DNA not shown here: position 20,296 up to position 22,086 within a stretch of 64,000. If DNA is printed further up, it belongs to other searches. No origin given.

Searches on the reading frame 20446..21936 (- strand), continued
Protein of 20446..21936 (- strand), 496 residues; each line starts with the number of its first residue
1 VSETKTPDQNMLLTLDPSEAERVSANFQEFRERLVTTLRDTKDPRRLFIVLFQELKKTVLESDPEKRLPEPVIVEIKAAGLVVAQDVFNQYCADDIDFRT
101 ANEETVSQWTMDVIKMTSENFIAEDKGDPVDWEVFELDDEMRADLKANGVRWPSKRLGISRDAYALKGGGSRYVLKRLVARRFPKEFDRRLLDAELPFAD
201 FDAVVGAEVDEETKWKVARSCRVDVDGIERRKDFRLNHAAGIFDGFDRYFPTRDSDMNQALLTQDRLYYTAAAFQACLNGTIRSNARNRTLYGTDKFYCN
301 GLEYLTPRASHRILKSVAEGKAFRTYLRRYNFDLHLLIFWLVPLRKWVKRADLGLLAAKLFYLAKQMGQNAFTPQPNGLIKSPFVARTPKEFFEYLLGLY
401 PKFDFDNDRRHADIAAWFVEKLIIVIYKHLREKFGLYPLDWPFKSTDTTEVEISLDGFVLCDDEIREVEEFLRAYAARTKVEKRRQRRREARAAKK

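Call 36: find_encoding_contigs(protein=P0123, flank=8000, max_places=2)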
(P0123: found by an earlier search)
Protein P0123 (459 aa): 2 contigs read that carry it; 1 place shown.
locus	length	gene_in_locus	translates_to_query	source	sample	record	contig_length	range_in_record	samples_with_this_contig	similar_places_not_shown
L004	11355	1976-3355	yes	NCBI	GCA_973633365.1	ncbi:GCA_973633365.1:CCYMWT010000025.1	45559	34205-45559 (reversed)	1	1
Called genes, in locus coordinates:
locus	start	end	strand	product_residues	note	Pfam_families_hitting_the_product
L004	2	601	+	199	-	?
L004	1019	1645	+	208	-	-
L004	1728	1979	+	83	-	-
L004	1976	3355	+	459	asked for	-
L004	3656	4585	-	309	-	-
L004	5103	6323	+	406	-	PF13439:Glyco_transf_4, PF13579:Glyco_trans_4_4, PF20706:GT4-conflict, PF00534:Glycos_transf_1, PF13692:Glyco_trans_1_4, PF13524:Glyco_trans_1_2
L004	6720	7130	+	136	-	PF01258:zf-dskA_traR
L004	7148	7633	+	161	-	PF01252:Peptidase_A8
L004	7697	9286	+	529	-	PF13541:ChlI, PF01078:Mg_chelatase, PF00158:Sigma54_activat (faint), PF00493:MCM (faint), PF07728:AAA_5 (weak), PF13335:Mg_chelatase_C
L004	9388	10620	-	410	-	PF01476:LysM, PF23473:LysM3_LYK4_5 (faint), PF01476:LysM (weak), PF01551:Peptidase_M23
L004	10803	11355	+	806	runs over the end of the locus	PF00133:tRNA-synt_1, PF09334:tRNA-synt_1g, PF13603:tRNA-synt_1_2, PF00133:tRNA-synt_1, PF08264:Anticodon_1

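Call 37: predict_structure(alignment_id=A1)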
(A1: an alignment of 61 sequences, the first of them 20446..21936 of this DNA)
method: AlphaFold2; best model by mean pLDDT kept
length: 496 residues; sequences in the alignment: 61
mean_pLDDT: 91.2   pTM: 0.91
mean pLDDT of the five models: 91.2, 90.8, 90.6, 90.6, 89.3
residues with pLDDT >= 90: 356; 70-90: 122; 50-70: 12; < 50: 6
segments of 3 or more residues with pLDDT < 50: 1-5
pLDDT, mean of each block of 10 residues (from residue 1): 48 77 91 92 90 93 95 89 82 80 90 89 85 96 96 88 93 98 98 95 93 92 91 77 81 95 96 98 87 90 95 98 98 96 96 98 98 91 97 98 90 91 91 85 93 98 98 97 93 90
secondary structure, 60 per line:
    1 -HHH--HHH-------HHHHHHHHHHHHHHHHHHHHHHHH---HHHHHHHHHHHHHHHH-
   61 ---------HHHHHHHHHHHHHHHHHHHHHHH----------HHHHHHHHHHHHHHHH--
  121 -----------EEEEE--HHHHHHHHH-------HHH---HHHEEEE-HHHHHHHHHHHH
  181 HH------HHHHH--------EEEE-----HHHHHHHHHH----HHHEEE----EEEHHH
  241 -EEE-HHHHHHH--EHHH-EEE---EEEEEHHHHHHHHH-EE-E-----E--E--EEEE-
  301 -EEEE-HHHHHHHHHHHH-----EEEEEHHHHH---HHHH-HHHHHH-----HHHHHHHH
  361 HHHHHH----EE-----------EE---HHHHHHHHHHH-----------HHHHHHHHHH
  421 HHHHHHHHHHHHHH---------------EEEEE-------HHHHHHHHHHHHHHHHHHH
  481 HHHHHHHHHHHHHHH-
elements in order: H17-40 H44-59 H70-92 H103-118 E132-136 H139-147 E164-167 H169-182 H189-193 E202-205 H211-220 E228-230 E235-237 E242-244 H246-252 E260-262 E266-270 H271-279 E296-299 E302-305 H307-318 E324-328 H329-333 H337-340 H342-347 H353-366 H389-399 H411-434 E450-454 H462-495

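Call 40: fold_search(model_id=the predicted structure, library=pdb)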
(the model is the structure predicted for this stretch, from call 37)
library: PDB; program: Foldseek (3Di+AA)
matches with E <= 10: 30; with E <= 0.001: 0
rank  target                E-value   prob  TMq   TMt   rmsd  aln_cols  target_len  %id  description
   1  7oqx                  6.7e-02  0.90  0.24  0.31  10.4       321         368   14  Crystal structure of a psychrophilic CCA-adding enzyme in complex with CMPcPP (released 2021-11-03)
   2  4x4w_A                2.0e-01  0.28  0.21  0.24  22.6       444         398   12  Crystal structure of the full-length human mitochondrial CCA-adding enzyme (released 2015-02-11)
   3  4x4w_B                3.9e-01  0.63  0.24  0.29   9.4       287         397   12  Crystal structure of the full-length human mitochondrial CCA-adding enzyme (released 2015-02-11)
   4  1miv_A                7.1e-01  0.47  0.22  0.26   9.7       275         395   13  Crystal structure of Bacillus stearothermophilus CCA-adding enzyme (released 2002-12-13)
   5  3vp6_B                1.4e+00  0.02  0.09  0.09  22.4       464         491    9  Structural characterization of Glutamic Acid Decarboxylase; insights into the mechanism of autoinactivation (released 2013-01-16)
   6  4p37_A                1.6e+00  0.07  0.12  0.11  17.7       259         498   10  Crystal structure of the Megavirus polyadenylate synthase (released 2015-04-01)
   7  3vp6_A                1.8e+00  0.02  0.10  0.09  25.4       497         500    9  Structural characterization of Glutamic Acid Decarboxylase; insights into the mechanism of autoinactivation (released 2013-01-16)
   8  4p37_B                1.9e+00  0.06  0.11  0.11  17.7       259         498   10  Crystal structure of the Megavirus polyadenylate synthase (released 2015-04-01)
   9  5o5c_F                2.1e+00  0.03  0.08  0.08  20.7       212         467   11  The crystal structure of DfoJ, the desferrioxamine biosynthetic pathway lysine decarboxylase from the fire blight dise (released 2018-02-28)
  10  2qma_B                3.3e+00  0.03  0.08  0.08  19.7       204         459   12  Crystal structure of glutamate decarboxylase domain of diaminobutyrate-pyruvate transaminase and L-2,4-diaminobutyrate (released 2007-07-31)
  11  2okk                  3.3e+00  0.01  0.10  0.10  23.1       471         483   11  The X-ray crystal structure of the 65kDa isoform of Glutamic Acid Decarboxylase (GAD65) (released 2007-03-27)
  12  6a7h_B                3.7e+00  0.04  0.10  0.11  16.9       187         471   11  Bacterial protein toxins (released 2018-10-10)
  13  5o5c_C                4.1e+00  0.01  0.08  0.09  18.8       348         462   10  The crystal structure of DfoJ, the desferrioxamine biosynthetic pathway lysine decarboxylase from the fire blight dise (released 2018-02-28)
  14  4rsi_B                4.1e+00  0.01  0.08  0.09  42.2       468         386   13  Yeast Smc2-Smc4 hinge domain with extended coiled coils (released 2014-12-31)
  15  4k1n_A                4.5e+00  0.01  0.10  0.10  23.2       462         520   11  Crystal structure of full-length mouse alphaE-catenin (released 2013-05-01)
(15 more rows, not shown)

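Call 48: fold_search(model_id=the predicted structure, library=viral)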
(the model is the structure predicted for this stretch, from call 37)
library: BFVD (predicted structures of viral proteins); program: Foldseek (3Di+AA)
matches with E <= 10: 120; with E <= 0.001: 0
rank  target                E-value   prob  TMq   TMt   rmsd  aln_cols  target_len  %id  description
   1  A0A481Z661            4.2e-03  0.89  0.20  0.18  20.2       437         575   10  Ankyrin repeat protein [Pithovirus LCPAC102]
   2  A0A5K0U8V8            9.6e-03  0.72  0.19  0.14  26.6       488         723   12  Uncharacterized protein [Yasminevirus sp. GU-2018]
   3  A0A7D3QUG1            1.1e-02  0.92  0.23  0.09  17.0       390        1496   12  Ankyrin repeat domain-containing protein [Fadolivirus FV1/VV64]
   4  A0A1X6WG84            1.3e-02  0.95  0.19  0.13  16.6       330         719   12  (no name in the UniProt tables at hand)
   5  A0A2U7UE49            1.5e-02  0.84  0.17  0.12  20.4       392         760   11  Uncharacterized protein [Pandoravirus macleodensis]
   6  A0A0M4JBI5            2.1e-02  0.95  0.21  0.22  17.5       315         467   11  (no name in the UniProt tables at hand)
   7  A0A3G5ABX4            2.2e-02  1.00  0.20  0.30   5.5       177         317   15  Uncharacterized protein [Hyperionvirus sp.]
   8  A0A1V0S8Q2            2.8e-02  0.96  0.24  0.34  14.8       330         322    9  Uncharacterized protein [Catovirus CTV1]
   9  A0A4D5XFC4            2.9e-02  0.75  0.18  0.18  17.2       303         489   13  Ankyrin repeat protein [Pithovirus LCPAC102]
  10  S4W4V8                3.2e-02  0.91  0.18  0.12  18.7       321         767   12  Uncharacterized protein [Pandoravirus salinus]
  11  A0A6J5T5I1            3.4e-02  0.84  0.15  0.26  17.8       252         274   11  Nucleotidyltransferase [uncultured Caudovirales phage]
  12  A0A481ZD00            3.5e-02  0.99  0.18  0.45   5.3       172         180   10  tRNA nucleotidyltransferase/poly(A) polymerase [Pithovirus LCPAC401]
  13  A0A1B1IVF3            3.7e-02  0.69  0.24  0.21  20.3       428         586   13  (no name in the UniProt tables at hand)
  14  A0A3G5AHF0            4.4e-02  0.97  0.18  0.21  13.3       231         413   13  Uncharacterized protein [Sylvanvirus sp.]
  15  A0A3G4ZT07            5.1e-02  0.63  0.17  0.12  21.8       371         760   10  Uncharacterized protein [Edafosvirus sp.]
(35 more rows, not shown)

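Call 61: search_dna_similar(query=window:20446-21936:-, collection=phages, mode=protein, max_evalue=0.01)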
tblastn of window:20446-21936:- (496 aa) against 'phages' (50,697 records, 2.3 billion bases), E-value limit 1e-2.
No match.

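Call 66: find_encoding_contigs(protein=P0124, flank=8000, max_places=2)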
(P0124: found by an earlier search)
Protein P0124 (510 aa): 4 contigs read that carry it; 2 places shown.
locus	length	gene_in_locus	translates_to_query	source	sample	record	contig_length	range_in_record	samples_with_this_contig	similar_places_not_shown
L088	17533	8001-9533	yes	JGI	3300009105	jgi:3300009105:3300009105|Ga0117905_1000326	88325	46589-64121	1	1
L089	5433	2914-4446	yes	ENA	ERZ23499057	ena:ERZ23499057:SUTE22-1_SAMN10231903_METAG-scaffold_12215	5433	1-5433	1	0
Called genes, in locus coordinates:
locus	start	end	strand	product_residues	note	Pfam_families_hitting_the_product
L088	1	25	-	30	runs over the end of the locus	-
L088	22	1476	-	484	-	-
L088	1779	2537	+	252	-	-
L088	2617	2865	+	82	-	PF18903:DUF5659 (weak)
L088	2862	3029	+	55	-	-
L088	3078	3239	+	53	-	-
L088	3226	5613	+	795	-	-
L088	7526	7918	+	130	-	PF01894:YjbQ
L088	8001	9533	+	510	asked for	-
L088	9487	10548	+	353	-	PF09394:Inhibitor_I42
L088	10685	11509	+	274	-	-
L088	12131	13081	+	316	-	PF10648:Gmad2, PF10646:Germane (weak)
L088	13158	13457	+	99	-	PF04221:RelB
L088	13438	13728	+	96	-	PF15738:YafQ_toxin, PF05016:ParE_toxin (weak)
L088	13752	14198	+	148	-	PF13242:Hydrolase_like (weak)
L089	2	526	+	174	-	?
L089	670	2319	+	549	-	PF00239:Resolvase, PF07508:Recombinase, PF13408:Zn_ribbon_recom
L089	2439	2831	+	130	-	PF01894:YjbQ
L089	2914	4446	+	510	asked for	-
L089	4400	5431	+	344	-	?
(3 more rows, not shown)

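Call 67: find_encoding_contigs(protein=P0007, flank=8000, max_places=2)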
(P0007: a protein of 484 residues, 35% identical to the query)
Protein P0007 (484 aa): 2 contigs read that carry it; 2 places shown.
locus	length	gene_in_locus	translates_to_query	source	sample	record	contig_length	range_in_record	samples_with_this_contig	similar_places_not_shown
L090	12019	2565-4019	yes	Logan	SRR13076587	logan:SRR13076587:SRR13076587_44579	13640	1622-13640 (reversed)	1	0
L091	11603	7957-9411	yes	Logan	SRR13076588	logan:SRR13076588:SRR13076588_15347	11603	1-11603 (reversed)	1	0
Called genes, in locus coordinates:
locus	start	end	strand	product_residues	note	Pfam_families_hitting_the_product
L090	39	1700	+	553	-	PF00118:Cpn60_TCP1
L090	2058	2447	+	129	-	-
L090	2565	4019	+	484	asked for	-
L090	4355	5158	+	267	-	-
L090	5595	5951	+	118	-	-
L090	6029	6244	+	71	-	-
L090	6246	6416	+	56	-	-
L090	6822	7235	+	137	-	PF00410:Ribosomal_S8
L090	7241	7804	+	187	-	PF00347:Ribosomal_L6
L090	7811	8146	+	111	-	PF00861:Ribosomal_L18p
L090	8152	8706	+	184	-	PF00333:Ribosomal_S5, PF03719:Ribosomal_S5_C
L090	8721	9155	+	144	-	PF00828:Ribosomal_L27A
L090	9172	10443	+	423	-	PF00344:SecY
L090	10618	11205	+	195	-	PF00406:ADK, PF13207:AAA_17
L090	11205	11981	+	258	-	PF00557:Peptidase_M24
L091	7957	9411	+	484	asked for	-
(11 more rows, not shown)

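Call 103: search_protein_families(library=pfam, proteins=[P0098, P0106, P0114, P0083, P0110, P0115, P0013, P0015, P0018, P0014], max_evalue=0.001)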
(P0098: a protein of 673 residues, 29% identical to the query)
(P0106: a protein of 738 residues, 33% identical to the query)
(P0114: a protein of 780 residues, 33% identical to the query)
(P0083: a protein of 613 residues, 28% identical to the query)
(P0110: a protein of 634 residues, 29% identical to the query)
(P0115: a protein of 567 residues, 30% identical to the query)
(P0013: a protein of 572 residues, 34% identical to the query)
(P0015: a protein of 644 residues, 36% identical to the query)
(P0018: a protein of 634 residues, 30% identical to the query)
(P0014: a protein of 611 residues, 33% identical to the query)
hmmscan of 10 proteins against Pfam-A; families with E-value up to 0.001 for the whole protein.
P0098 (673 aa): 1 family
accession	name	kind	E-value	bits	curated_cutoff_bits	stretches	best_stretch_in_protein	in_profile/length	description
PF14389.11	Lzipper-MIP1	-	1.3e-05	25.9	32.2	0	17-72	11-76/84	Leucine-zipper of ternary complex factor MIP1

P0106 (738 aa): 0 families

P0114 (780 aa): 0 families

P0083 (613 aa): 0 families

P0110 (634 aa): 0 families

P0115 (567 aa): 0 families

P0013 (572 aa): 0 families

P0015 (644 aa): 0 families

P0018 (634 aa): 0 families

P0014 (611 aa): 0 families

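Call 104: list_cluster_members(proteins=[P0016, P0017, P0019, P0020, P0022, P0024, P0026, P0027, P0028, P0029])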
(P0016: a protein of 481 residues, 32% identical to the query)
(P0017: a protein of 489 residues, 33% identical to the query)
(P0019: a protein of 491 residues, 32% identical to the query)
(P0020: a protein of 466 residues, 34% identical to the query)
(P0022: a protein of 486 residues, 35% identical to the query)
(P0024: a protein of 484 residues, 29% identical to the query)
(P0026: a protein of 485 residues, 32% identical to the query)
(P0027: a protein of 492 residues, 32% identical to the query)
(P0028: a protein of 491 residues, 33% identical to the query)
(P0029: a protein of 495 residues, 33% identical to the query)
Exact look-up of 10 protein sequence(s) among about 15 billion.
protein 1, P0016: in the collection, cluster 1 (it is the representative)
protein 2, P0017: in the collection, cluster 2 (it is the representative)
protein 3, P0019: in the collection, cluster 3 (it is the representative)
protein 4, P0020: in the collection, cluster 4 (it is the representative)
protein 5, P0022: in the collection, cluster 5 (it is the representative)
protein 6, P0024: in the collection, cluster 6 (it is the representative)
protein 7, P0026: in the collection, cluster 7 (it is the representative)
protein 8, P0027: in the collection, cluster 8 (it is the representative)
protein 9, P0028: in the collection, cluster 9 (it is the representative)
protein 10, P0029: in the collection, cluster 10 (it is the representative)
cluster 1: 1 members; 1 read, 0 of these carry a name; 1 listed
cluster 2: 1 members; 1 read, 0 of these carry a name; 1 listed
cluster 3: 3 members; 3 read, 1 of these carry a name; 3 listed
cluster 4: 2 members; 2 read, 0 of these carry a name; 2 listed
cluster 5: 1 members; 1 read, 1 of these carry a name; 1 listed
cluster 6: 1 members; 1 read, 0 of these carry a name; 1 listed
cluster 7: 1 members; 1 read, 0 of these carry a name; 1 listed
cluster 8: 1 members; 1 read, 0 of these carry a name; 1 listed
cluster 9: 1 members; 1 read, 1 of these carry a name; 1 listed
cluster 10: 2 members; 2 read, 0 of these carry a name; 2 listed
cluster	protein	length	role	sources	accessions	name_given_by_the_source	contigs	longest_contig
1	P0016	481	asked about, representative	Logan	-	-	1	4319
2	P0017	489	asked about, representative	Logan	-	-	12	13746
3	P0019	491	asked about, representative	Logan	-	-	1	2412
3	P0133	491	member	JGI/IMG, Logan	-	hypothetical protein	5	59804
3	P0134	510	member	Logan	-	-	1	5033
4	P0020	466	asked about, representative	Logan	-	-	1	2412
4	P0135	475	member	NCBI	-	-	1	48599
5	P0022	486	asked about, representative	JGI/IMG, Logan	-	hypothetical protein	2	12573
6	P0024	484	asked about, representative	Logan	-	-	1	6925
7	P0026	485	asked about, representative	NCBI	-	-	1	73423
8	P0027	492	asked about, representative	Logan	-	-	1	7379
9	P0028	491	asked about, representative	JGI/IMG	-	hypothetical protein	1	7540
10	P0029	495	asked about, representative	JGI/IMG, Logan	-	-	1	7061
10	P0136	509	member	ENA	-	-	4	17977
